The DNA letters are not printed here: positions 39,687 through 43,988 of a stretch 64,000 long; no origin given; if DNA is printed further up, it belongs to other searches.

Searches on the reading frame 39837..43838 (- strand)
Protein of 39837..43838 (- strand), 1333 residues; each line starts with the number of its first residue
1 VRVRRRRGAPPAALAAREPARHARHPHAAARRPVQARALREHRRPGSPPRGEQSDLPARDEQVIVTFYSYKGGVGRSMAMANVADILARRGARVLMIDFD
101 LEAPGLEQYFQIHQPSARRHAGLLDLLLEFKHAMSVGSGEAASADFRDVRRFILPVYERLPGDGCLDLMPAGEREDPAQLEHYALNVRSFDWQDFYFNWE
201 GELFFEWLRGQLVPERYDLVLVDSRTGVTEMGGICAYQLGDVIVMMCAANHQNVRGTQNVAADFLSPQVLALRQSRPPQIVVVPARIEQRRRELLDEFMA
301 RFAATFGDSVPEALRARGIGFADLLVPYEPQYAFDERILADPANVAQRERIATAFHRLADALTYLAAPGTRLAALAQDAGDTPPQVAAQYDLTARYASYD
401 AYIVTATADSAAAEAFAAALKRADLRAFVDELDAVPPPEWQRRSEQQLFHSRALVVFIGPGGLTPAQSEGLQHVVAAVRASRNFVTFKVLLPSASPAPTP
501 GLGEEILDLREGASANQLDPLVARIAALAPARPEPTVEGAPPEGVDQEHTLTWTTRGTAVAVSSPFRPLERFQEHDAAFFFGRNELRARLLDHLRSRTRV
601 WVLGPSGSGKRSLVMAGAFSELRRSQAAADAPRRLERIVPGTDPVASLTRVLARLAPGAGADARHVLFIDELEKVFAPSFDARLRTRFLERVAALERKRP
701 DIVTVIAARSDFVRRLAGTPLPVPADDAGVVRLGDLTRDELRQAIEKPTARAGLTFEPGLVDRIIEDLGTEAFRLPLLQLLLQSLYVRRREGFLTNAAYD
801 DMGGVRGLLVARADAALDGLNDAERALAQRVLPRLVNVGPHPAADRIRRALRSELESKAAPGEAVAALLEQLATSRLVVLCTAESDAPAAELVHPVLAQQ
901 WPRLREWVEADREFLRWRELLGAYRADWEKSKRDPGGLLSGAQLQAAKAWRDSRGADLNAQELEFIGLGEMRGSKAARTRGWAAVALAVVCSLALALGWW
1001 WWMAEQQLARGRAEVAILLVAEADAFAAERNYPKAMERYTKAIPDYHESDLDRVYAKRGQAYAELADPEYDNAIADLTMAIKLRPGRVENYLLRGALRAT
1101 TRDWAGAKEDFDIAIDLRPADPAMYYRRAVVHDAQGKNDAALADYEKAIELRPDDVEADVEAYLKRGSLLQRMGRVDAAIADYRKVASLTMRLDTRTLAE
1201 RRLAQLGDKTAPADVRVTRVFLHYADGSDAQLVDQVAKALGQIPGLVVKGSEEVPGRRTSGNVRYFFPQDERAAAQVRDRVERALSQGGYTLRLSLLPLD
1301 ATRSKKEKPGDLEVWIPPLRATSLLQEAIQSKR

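Call 5: search_protein_families(library=pfam, proteins=[window:39837-43838:-], max_evalue=0.01)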
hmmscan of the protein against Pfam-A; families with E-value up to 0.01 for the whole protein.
window:39837-43838:- (1333 aa): 19 families
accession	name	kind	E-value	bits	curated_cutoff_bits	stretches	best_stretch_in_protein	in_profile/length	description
PF20703.3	nSTAND1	-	5.3e-86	290.1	27.1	1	565-935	1-378/379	Novel STAND NTPase 1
PF00515.34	TPR_1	-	5.1e-17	61.3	27.8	2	1124-1155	3-34/34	Tetratricopeptide repeat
PF13181.12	TPR_8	-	3.5e-13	49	25.7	2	1124-1155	3-34/34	Tetratricopeptide repeat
PF13414.12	TPR_11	-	2.6e-12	46.6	26.8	1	1134-1174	6-42/42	TPR repeat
PF07719.23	TPR_2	-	7.3e-11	41.8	27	1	1125-1155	4-34/34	Tetratricopeptide repeat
PF13371.12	TPR_9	-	5.5e-08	33.2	35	1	1069-1124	10-65/73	Tetratricopeptide repeat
PF13676.11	TIR_2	-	7.8e-08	33.3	28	1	405-510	5-109/122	TIR domain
PF01656.29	CbiA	-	1.5e-07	31.8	25.4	1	66-301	2-98/125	CobQ/CobB/MinD/ParA nucleotide binding domain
PF13614.12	AAA_31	-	1.3e-06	28.9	27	1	64-101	3-40/177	AAA domain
PF13432.12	TPR_16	-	3e-06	28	32.7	1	1099-1155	8-64/65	Tetratricopeptide repeat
PF10609.15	ParA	-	5.1e-06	26.5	27.1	1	64-119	5-60/246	NUBPL iron-transfer P-loop NTPase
PF13431.12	TPR_17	-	3.3e-05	24.3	24.4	0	1145-1180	2-33/34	Tetratricopeptide repeat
PF13424.12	TPR_12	-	0.00029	21.4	30.1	1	1123-1186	4-71/77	Tetratricopeptide repeat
PF13191.12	AAA_16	-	0.00073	20.5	32.6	1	580-704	2-136/167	AAA ATPase domain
PF09140.17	MipZ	-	0.0018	18.1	20.7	1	65-120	3-58/262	ATPase MipZ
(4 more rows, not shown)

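Call 6: search_protein_families(library=ncbifam, proteins=[window:39837-43838:-], max_evalue=0.01)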
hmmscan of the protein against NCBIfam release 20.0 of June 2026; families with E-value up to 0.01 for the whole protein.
window:39837-43838:- (1333 aa): 25 families
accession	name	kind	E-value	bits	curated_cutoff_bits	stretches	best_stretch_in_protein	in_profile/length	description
NF047398.1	AAA_KGGVGR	domain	4.7e-43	147.7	90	1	64-261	4-186/190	KGGVGR-motif variant AAA ATPase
TIGR00990.1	3a0801s09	subfamily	7.2e-14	51.3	757.25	1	1063-1186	340-459/615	mitochondrial import receptor subunit TOM70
NF040959.1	MamA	equivalog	4e-12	46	200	1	1031-1189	52-202/204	magnetosome protein MamA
TIGR02917.1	PEP_TPR_lipo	equivalog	7.6e-11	40.6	312.2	1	1011-1155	120-260/899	XrtA/PEP-CTERM system TPR-repeat protein PrsT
NF047371.1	FlcA_CTERM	equivalog_domain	3.8e-08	32.3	300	1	1023-1189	399-536/646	periplasmic flagellar collar protein FlcA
TIGR01005.1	eps_transp_fam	subfamily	3.9e-07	28.7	411.7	1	29-127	520-606/754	exopolysaccharide transport protein family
NF041136.1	MrpORP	equivalog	3.1e-06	26.7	450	1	67-118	10-61/365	iron-sulfur cluster carrier protein MrpORP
TIGR02552.1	LcrH_SycD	equivalog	5.5e-06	26.1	104.8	1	1041-1155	8-119/136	SycD/LcrH family type III secretion system chaperone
NF040564.1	SCO2523_fam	equivalog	7.5e-06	25.4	200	1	65-127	3-66/305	SCO2523 family variant P-loop protein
NF041546.1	ParA_partition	equivalog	2.4e-05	24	180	1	64-100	1-37/203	ParA family partition ATPase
TIGR01968.1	minD_bact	equivalog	2.4e-05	23.8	212.9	1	64-101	3-40/261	septum site-determining protein MinD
TIGR03371.1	cellulose_yhjQ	equivalog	0.00011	21.8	157.85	1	65-102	4-41/246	cellulose biosynthesis protein BcsQ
NF047558.1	TPR_END_plus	domain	0.00029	20.7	32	1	1125-1157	2-34/56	TPR end-of-group domain-containing protein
TIGR02521.1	type_IV_pilW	equivalog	0.00029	20.5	154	1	1103-1158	46-101/234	type IV pilus biogenesis/stability protein PilW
TIGR01969.1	minD_arch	subfamily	0.0003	20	201.75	1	64-112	2-50/251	cell division ATPase MinD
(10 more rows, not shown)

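Call 7: search_protein_families(library=padloc, proteins=[window:39837-43838:-], max_evalue=0.01)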
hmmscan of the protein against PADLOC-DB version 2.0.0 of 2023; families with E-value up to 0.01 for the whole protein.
window:39837-43838:- (1333 aa): 4 families
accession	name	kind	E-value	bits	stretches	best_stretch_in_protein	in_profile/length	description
PDLC04559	PDC-M28B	-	1e-25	88.7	2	60-130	126-194/438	-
PDLC04560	PDC-M28B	-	1.2e-12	45.9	1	64-130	16-80/327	-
PDLC04140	mad8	-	0.00087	16.9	1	588-767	18-129/314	mads_8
PDLC01172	TPR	-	0.0016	15.4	1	1090-1150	139-198/448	TPR repeats containing protein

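Call 104: find_homologous_proteins(query=window:39837-43838:-, max_evalue=1e-20)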
Query window:39837-43838:- (1333 aa): 878 proteins with E <= 1e-20 among 8000 candidates; the best 120 are listed.
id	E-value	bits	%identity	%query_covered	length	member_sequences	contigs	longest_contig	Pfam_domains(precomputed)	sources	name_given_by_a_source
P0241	0.0e+0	2706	96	95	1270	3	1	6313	PF13431.13,PF10609.16,PF13414.13,PF20703.4,PF13676.12,PF13191.13,PF13371.13,PF01656.30,PF13614.13,PF00515.35,PF13424.13,PF13432.13,PF13181.13,PF07719.24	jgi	jgi:tetratricopeptide (TPR) repeat protein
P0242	0.0e+0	2299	84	95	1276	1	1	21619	PF13431.13,PF10609.16,PF13414.13,PF20703.4,PF13676.12,PF13371.13,PF01656.30,PF13614.13,PF00515.35,PF13432.13,PF13181.13,PF07719.24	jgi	-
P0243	0.0e+0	2259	82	95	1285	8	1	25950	PF13431.13,PF10609.16,PF13414.13,PF13371.13,PF01656.30,PF00515.35,PF20703.4,PF13676.12,PF13181.13,PF07719.24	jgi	-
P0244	0.0e+0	2257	83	95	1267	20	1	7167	PF13431.13,PF10609.16,PF13414.13,PF20703.4,PF13676.12,PF13371.13,PF01656.30,PF13614.13,PF00515.35,PF13432.13,PF13181.13,PF07719.24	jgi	jgi:Flp pilus assembly protein TadD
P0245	0.0e+0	1506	91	57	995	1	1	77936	PF10609.16,PF01656.30,PF13614.13,PF20703.4,PF13676.12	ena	-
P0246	0.0e+0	1134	90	43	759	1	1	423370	PF10609.16,PF01656.30,PF13614.13,PF20703.4,PF13676.12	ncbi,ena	-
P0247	0.0e+0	1057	46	95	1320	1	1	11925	PF13431.13,PF10609.16,PF13414.13,PF00004.36,PF20703.4,PF13676.12,PF13371.13,PF01656.30,PF13614.13,PF00515.35,PF13432.13,PF13181.13,PF07719.24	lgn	-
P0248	4.5e-287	974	44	95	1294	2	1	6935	PF14559.13,PF24575.2,PF13414.13,PF01656.30,PF00515.35,PF13176.13,PF13432.13,PF20703.4,PF13181.13,PF07719.24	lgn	-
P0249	2.9e-284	965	43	95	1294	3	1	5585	PF13414.13,PF13176.13,PF20703.4,PF14559.13,PF24575.2,PF13371.13,PF01656.30,PF13614.13,PF00515.35,PF13432.13,PF13181.13,PF07719.24,PF13174.13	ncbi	-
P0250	4.2e-281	954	43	95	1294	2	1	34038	PF13431.13,PF10609.16,PF13414.13,PF13176.13,PF13428.13,PF20703.4,PF14559.13,PF13371.13,PF01656.30,PF13614.13,PF00515.35,PF13424.13,PF13432.13,PF13181.13,PF07719.24,PF13174.13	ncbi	-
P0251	3.3e-275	935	65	32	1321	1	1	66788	PF13431.13,PF13414.13,PF13176.13,PF13428.13,PF20703.4,PF13676.12,PF14559.13,PF13371.13,PF01656.30,PF00515.35,PF13424.13,PF13432.13,PF13181.13,PF07719.24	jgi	-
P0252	1.1e-256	873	39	94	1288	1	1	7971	PF13431.13,PF23914.2,PF10609.16,PF13414.13,PF13428.13,PF20703.4,PF13676.12,PF13191.13,PF14559.13,PF13371.13,PF01656.30,PF13614.13,PF00515.35,PF13424.13,PF13432.13,PF13181.13,PF07719.24,PF13174.13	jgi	jgi:tetratricopeptide (TPR) repeat protein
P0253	2.0e-248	846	42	88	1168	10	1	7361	PF13431.13,PF13414.13,PF13428.13,PF20703.4,PF13676.12,PF14559.13,PF13371.13,PF00515.35,PF13424.13,PF21033.5,PF13432.13,PF13181.13,PF07719.24,PF13174.13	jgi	jgi:tetratricopeptide (TPR) repeat protein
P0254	1.6e-247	843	41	95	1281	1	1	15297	PF10609.16,PF13414.13,PF01656.30,PF13614.13,PF00515.35,PF20703.4,PF13676.12,PF07719.24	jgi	jgi:tetratricopeptide (TPR) repeat protein/cellulose biosynthesis protein BcsQ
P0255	7.0e-242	824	41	94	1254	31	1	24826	PF13431.13,PF10609.16,PF13414.13,PF13428.13,PF20703.4,PF13676.12,PF14559.13,PF13371.13,PF01656.30,PF13614.13,PF00515.35,PF07719.24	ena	-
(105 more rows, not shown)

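Call 105: find_encoding_contigs(protein=P0243, flank=7000, max_places=1)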
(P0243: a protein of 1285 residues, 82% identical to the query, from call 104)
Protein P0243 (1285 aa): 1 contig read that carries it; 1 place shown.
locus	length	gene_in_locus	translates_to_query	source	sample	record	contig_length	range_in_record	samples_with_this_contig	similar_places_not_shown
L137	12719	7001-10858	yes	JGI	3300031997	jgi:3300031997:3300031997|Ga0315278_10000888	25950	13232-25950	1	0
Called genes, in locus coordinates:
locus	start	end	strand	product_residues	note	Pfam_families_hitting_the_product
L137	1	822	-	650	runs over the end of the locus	PF07719:TPR_2 (faint), PF00515:TPR_1 (faint), PF13432:TPR_16, PF14559:TPR_19, PF20308:TPR-S, PF13281:MAP3K_TRAF_bd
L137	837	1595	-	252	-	-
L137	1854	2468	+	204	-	PF05838:Glyco_hydro_108, PF09374:PG_binding_3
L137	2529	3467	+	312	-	-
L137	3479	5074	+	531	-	PF13281:MAP3K_TRAF_bd, PF20308:TPR-S, PF13365:Trypsin_2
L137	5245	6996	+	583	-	PF13271:DUF4062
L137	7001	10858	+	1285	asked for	PF01656:CbiA, PF10609:ParA (faint), PF13676:TIR_2 (weak), PF20703:nSTAND1, PF00515:TPR_1 (faint), PF07719:TPR_2 (faint), PF13371:TPR_9 (weak), PF13414:TPR_11 (weak), +2 more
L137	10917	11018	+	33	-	-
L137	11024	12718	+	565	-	?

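Call 106: find_encoding_contigs(protein=P0250, flank=7000, max_places=1)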
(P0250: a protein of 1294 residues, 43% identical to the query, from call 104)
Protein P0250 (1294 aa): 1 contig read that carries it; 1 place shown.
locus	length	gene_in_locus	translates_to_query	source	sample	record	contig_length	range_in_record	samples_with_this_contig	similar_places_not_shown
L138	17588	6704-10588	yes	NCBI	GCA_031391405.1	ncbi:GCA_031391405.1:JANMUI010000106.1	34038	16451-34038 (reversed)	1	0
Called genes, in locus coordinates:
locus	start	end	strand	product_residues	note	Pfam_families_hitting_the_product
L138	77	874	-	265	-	PF00106:adh_short, PF08659:KR, PF13561:adh_short_C2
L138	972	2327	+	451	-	PF11067:DUF2868 (weak)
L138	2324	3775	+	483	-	PF01926:MMR_HSR1, PF11981:DUF3482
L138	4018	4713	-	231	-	PF02798:GST_N, PF13417:GST_N_3, PF13409:GST_N_2, PF00043:GST_C, PF14497:GST_C_3 (weak), PF13410:GST_C_2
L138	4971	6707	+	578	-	PF13271:DUF4062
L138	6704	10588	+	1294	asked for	PF01656:CbiA (weak), PF10609:ParA (faint), PF13614:AAA_31 (faint), PF13428:TPR_14 (faint), PF14559:TPR_19 (faint), PF20703:nSTAND1, PF13174:TPR_6 (faint), PF13432:TPR_16 (weak), +8 more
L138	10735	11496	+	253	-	PF00106:adh_short, PF08659:KR, PF13561:adh_short_C2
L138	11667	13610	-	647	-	PF01435:Peptidase_M48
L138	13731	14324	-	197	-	PF04011:LemA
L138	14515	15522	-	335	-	PF16884:ADH_N_2, PF00107:ADH_zinc_N, PF13602:ADH_zinc_N_2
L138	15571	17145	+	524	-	-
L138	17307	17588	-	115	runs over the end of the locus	PF25212:HVO_A0114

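Call 107: find_encoding_contigs(protein=P0255, flank=7000, max_places=1)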
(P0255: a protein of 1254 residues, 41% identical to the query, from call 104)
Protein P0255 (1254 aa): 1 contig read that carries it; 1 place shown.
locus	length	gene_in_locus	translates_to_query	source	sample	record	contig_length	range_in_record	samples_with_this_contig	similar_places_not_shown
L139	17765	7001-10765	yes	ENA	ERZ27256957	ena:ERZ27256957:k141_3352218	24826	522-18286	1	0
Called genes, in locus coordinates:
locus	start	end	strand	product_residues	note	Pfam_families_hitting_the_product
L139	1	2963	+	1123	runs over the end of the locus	PF26549:Tricorn_N, PF26550:Tricorn_2nd (weak), PF07676:PD40, PF26549:Tricorn_N, PF26550:Tricorn_2nd, PF14684:Tricorn_C1, PF14685:PDZ_Tricorn, PF03572:Peptidase_S41, +2 more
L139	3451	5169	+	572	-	PF00884:Sulfatase, PF01663:Phosphodiest (weak), PF00884:Sulfatase, PF16347:SGSH_C, PF13290:CHB_HEX_C_1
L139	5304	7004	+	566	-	PF13271:DUF4062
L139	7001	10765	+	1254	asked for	PF01656:CbiA, PF10609:ParA (weak), PF13614:AAA_31 (weak), PF13676:TIR_2, PF20703:nSTAND1, PF13428:TPR_14 (faint), PF14559:TPR_19 (faint), PF13414:TPR_11 (weak), +4 more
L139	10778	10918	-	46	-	-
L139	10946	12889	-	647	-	PF14870:PSII_BNR (faint), PF15902:Sortilin-Vps10 (weak)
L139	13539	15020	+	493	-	PF00324:AA_permease, PF13520:AA_permease_2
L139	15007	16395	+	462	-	PF00120:Gln-synt_C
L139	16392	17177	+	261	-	PF00106:adh_short, PF08659:KR (weak), PF13561:adh_short_C2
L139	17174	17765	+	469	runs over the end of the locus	PF00171:Aldedh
